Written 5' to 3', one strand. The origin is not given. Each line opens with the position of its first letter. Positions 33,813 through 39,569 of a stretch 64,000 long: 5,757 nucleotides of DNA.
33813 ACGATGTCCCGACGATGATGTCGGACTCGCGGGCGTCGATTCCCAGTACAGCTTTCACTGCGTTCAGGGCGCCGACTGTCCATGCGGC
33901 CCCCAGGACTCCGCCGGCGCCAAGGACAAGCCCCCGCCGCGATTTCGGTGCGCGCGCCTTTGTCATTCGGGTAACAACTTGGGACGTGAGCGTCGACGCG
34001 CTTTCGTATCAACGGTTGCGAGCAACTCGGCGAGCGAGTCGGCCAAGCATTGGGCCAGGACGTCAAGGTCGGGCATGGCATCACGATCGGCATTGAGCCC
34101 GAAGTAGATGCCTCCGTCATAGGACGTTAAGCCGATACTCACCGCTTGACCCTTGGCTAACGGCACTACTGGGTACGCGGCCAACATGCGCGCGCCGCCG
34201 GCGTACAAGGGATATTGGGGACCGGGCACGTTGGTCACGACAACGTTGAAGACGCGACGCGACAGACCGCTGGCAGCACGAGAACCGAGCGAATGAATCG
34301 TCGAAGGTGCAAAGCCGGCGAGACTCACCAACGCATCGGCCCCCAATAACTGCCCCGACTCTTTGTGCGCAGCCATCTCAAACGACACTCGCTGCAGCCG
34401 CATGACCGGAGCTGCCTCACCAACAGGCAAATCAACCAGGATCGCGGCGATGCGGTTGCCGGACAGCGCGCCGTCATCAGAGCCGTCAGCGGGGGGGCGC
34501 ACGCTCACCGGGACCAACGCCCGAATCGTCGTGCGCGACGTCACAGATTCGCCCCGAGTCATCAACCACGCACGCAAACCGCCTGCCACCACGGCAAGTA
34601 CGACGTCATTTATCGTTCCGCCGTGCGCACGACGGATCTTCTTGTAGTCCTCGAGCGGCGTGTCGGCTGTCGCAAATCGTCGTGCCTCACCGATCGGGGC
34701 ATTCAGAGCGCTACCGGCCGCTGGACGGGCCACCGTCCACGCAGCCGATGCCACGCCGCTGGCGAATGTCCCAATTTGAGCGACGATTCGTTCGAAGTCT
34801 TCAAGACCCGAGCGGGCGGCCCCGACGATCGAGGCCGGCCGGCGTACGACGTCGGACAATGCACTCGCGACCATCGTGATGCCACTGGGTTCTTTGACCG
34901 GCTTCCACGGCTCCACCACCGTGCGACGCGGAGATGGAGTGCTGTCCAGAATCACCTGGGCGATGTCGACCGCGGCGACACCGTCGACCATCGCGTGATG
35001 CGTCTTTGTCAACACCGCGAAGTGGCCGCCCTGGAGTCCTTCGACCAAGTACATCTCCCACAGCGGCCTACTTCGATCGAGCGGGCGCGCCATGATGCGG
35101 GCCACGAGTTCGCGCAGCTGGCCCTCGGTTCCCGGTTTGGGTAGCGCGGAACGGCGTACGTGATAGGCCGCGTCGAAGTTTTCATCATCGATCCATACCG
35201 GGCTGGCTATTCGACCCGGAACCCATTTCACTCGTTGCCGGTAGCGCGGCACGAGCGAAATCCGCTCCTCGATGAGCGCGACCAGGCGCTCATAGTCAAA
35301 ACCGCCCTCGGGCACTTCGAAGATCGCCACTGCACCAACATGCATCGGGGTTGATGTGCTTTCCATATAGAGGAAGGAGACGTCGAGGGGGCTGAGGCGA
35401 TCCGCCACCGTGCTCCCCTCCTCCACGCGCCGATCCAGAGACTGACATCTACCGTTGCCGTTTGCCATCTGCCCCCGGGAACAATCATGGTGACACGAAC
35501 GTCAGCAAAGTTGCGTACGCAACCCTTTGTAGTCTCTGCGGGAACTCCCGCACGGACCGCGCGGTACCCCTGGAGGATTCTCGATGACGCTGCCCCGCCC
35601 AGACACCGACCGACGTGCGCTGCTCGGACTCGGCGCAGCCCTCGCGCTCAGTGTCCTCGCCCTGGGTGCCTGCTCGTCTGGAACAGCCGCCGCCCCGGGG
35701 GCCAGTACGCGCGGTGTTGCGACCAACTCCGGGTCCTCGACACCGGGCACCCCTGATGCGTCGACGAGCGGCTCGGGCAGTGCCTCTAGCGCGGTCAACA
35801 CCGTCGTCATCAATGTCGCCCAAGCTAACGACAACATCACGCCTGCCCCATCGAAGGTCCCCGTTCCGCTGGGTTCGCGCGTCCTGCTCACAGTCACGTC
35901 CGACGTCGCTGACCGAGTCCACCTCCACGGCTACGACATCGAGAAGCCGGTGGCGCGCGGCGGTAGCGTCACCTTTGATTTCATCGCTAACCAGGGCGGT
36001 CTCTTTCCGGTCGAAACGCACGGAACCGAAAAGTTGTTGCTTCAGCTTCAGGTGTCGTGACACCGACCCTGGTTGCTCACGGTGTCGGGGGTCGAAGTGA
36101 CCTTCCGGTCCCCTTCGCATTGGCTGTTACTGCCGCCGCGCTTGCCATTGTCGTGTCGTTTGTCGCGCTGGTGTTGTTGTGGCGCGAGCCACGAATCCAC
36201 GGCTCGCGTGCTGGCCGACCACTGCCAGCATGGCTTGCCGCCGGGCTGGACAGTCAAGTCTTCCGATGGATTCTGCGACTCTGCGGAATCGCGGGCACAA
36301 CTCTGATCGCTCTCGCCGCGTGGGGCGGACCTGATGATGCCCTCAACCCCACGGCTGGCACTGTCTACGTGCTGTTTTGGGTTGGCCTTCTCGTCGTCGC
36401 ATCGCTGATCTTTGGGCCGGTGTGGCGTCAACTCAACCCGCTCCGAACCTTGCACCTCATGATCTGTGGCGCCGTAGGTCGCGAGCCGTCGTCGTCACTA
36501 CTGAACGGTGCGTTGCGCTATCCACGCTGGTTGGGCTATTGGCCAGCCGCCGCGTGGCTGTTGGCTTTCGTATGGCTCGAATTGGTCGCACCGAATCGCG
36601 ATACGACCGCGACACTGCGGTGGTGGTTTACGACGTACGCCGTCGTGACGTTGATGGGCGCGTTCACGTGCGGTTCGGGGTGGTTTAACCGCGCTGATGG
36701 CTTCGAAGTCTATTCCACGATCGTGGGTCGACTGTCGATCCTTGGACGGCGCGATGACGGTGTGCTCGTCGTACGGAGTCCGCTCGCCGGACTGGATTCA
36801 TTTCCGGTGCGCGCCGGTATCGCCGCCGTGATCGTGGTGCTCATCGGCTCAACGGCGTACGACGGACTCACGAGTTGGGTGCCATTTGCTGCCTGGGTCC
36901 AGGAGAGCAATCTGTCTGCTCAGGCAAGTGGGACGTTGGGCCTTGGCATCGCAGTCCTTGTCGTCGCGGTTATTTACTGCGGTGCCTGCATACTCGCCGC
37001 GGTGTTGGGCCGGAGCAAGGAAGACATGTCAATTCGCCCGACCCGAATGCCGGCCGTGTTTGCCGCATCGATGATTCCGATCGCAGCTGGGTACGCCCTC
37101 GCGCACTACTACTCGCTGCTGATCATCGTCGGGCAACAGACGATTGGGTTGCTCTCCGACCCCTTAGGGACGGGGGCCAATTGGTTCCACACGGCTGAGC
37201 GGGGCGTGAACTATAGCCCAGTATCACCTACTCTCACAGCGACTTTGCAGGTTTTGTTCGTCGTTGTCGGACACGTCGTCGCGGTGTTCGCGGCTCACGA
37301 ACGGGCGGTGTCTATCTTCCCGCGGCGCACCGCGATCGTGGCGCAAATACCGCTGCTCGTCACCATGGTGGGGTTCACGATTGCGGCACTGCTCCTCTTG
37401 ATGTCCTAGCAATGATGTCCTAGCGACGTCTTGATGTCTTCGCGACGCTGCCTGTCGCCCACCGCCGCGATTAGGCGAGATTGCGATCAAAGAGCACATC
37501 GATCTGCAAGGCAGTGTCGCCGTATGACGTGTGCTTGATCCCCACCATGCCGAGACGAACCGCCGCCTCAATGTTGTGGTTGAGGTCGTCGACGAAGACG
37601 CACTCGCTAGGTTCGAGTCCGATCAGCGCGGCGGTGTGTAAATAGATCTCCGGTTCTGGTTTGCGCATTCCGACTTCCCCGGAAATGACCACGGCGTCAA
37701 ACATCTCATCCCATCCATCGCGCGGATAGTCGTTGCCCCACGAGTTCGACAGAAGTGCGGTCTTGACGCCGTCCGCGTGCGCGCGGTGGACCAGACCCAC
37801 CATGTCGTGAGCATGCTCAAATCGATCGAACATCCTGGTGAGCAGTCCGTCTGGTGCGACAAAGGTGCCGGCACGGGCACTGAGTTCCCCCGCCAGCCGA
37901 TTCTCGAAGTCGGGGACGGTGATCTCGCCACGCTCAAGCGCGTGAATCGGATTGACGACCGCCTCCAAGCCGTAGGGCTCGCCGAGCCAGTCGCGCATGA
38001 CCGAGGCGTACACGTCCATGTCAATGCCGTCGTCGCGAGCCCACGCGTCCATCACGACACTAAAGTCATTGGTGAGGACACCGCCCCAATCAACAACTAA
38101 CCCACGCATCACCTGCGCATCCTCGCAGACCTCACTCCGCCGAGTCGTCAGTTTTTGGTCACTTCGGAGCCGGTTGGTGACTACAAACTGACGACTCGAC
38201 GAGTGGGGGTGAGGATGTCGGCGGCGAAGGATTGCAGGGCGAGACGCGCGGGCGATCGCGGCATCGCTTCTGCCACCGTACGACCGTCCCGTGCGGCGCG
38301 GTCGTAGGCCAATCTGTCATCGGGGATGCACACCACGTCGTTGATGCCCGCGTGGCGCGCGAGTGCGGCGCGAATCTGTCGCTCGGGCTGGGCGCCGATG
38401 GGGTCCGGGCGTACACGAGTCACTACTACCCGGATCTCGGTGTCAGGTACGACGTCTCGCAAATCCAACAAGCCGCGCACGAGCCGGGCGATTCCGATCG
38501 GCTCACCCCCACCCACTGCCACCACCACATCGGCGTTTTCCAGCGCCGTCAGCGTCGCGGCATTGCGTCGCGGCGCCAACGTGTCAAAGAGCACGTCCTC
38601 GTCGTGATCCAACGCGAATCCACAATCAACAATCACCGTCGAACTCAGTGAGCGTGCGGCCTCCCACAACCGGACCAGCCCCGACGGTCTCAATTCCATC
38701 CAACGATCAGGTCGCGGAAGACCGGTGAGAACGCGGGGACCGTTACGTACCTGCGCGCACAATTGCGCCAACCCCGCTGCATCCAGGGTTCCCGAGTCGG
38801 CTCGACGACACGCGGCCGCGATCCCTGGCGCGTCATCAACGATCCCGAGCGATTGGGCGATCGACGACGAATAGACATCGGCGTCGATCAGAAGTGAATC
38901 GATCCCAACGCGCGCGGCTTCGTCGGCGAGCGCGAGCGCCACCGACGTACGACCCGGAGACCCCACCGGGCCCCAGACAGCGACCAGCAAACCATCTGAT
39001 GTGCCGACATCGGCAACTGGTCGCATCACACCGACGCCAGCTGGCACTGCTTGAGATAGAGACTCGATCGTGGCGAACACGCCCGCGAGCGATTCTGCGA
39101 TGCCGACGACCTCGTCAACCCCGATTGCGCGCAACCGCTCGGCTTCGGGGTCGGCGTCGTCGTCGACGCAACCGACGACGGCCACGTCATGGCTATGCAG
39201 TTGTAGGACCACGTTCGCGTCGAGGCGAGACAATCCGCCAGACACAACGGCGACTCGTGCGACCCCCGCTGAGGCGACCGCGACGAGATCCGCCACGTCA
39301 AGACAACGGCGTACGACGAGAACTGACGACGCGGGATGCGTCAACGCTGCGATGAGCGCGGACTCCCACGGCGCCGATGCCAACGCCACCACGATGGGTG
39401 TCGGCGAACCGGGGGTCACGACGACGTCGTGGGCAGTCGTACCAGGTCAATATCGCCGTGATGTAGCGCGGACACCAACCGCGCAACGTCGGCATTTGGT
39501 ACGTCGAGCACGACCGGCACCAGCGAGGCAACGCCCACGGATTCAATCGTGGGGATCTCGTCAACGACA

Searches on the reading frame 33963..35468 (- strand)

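Call 9: search_protein_families(library=pfam, proteins=[window:33963-35468:-])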
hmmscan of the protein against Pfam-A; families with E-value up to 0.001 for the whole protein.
window:33963-35468:- (501 aa): 2 families
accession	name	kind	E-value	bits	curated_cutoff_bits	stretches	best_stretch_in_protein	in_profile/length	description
PF03007.21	WS_DGAT_cat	-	1.5e-80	271.2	23.6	1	25-290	1-263/263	Wax ester synthase/diacylglycerol acyltransferase catalytic domain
PF06974.18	WS_DGAT_C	-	7.4e-32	110.8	20.7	1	337-482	2-144/145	WS/DGAT C-terminal domain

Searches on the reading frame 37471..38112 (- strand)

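Call 11: search_protein_families(library=pfam, proteins=[window:37471-38112:-])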
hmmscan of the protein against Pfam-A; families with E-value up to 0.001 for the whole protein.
window:37471-38112:- (213 aa): 3 families
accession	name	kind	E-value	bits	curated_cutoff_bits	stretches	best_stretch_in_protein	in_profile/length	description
PF00702.32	Hydrolase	-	3.5e-14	54.1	26.4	1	2-188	1-191/191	haloacid dehalogenase-like hydrolase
PF13419.12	HAD_2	-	1.5e-09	38.7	23.8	1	105-189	85-173/178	Haloacid dehalogenase-like hydrolase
PF13242.12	Hydrolase_like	-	0.0003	21.1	22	1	149-192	2-46/75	HAD-hyrolase-like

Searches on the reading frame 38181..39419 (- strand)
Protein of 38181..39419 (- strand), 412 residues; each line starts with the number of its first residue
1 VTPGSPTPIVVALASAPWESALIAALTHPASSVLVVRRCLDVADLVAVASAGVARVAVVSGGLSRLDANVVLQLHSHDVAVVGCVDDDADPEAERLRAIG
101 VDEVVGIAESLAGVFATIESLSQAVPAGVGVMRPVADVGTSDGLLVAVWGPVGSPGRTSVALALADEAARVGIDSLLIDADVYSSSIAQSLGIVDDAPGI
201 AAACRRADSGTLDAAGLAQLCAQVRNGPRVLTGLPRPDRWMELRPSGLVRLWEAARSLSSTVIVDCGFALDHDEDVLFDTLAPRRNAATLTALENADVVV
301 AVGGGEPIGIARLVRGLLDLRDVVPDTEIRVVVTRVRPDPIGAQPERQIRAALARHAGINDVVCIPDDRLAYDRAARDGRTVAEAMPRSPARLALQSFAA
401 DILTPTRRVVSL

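Call 11: search_protein_families(library=pfam, proteins=[window:38181-39419:-])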
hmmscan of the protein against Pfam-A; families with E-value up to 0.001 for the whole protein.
window:38181-39419:- (412 aa): 2 families
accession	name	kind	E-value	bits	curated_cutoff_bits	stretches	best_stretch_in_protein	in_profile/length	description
PF00465.25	Fe-ADH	-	0.00029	20.9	31.3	1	287-324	72-111/168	Iron-containing alcohol dehydrogenase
PF01656.29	CbiA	-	0.00031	21.1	25.4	1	147-358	2-102/125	CobQ/CobB/MinD/ParA nucleotide binding domain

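Call 16: search_protein_families(library=ncbifam, proteins=[window:38181-39419:-], max_evalue=0.01)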
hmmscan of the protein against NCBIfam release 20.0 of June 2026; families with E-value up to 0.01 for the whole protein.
window:38181-39419:- (412 aa): 4 families
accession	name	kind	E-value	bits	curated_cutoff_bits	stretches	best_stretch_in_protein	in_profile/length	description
NF041546.1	ParA_partition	equivalog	6e-08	32.5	180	1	274-399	78-201/203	ParA family partition ATPase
TIGR03815.1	CpaE_hom_Actino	equivalog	2.8e-07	30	154.45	1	137-381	105-320/340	septum site-determining protein Ssd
NF008669.0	PRK11670.1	equivalog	0.00077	18.4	348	1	158-198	126-162/369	iron-sulfur cluster carrier protein ApbC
TIGR03371.1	cellulose_yhjQ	equivalog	0.0039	16.7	157.85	0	276-399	118-238/246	cellulose biosynthesis protein BcsQ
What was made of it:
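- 38181..39419 (-): ParA/CbiA-type ATPase (TadZ/CpaE/'Ssd'-like). A distant relative of the Mtb Ssd family. Calls 11, 16 (TIGR03815 at 30 bits against a cut-off of 154).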
